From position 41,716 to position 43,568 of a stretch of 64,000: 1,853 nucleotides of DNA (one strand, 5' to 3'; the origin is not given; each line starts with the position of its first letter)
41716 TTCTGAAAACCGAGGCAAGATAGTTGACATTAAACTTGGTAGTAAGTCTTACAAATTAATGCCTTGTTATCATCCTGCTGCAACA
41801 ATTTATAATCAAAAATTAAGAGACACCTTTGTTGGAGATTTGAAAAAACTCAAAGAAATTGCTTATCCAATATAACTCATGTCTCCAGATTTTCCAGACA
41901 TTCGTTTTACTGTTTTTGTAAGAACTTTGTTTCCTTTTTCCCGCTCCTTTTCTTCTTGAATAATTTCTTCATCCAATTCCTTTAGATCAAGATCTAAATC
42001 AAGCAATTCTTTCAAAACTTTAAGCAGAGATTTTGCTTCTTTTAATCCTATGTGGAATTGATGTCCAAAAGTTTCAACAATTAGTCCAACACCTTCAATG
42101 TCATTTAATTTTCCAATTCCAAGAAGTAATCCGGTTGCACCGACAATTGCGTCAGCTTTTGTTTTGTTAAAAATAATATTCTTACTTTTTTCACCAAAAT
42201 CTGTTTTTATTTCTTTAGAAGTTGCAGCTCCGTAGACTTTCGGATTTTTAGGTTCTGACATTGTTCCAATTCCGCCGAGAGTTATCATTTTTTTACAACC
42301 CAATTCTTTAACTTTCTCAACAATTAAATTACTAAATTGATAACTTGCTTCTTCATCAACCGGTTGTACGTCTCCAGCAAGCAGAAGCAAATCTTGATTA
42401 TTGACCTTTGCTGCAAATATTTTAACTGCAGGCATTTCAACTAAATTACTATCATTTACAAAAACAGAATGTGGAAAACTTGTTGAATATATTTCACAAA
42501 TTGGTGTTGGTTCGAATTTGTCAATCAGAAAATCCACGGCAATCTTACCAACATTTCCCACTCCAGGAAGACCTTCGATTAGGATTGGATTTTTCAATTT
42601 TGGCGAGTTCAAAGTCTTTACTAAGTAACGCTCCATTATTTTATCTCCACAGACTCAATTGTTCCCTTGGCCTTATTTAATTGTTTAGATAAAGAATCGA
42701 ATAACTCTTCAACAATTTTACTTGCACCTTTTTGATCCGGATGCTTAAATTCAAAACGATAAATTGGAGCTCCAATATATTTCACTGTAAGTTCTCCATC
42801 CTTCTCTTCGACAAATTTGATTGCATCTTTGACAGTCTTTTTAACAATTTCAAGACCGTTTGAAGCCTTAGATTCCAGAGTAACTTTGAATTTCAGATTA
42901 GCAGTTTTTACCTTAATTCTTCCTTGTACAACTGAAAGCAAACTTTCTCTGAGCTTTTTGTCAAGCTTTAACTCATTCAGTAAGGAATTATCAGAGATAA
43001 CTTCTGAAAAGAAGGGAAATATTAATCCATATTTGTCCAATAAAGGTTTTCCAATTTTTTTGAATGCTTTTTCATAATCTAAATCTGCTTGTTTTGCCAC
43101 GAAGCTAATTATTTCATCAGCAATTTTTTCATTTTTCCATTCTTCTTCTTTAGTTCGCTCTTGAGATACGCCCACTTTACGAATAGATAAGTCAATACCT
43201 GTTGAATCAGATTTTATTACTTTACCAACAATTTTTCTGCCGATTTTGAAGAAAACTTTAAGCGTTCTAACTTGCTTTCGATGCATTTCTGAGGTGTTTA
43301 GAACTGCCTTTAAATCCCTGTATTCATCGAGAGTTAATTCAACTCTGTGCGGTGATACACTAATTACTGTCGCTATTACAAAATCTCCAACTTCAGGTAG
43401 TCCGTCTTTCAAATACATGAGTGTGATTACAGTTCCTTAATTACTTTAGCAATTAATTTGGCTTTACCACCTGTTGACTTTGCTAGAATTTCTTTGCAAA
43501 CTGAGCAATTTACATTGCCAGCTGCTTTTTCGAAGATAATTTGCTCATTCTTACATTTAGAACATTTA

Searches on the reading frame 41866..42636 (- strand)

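Call 64: search_protein_families(library=pfam, proteins=[window:41866-42636:-], max_evalue=0.001)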
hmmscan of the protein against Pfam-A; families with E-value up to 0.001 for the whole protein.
window:41866-42636:- (257 aa): 1 family
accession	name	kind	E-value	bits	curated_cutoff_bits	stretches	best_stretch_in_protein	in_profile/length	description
PF09754.15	PAC2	-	9.2e-42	143.7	25.8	1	19-230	1-209/215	PAC2 family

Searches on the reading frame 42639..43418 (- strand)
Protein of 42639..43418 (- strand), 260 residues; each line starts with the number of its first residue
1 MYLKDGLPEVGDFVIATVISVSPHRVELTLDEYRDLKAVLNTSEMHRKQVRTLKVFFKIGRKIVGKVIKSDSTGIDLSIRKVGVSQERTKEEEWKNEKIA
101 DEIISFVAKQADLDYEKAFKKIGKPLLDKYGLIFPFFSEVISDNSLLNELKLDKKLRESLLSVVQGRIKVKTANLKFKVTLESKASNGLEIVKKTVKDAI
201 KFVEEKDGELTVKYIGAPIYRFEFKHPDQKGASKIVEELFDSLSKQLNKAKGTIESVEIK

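Call 65: search_protein_families(library=pfam, proteins=[window:42639-43418:-], max_evalue=0.001)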
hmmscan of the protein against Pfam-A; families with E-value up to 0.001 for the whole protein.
window:42639-43418:- (260 aa): 1 family
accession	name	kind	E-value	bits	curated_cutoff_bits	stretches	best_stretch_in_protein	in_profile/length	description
PF07541.17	EIF_2_alpha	-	3.2e-20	72.7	22.8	1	119-228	2-113/114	Eukaryotic translation initiation factor 2 alpha subunit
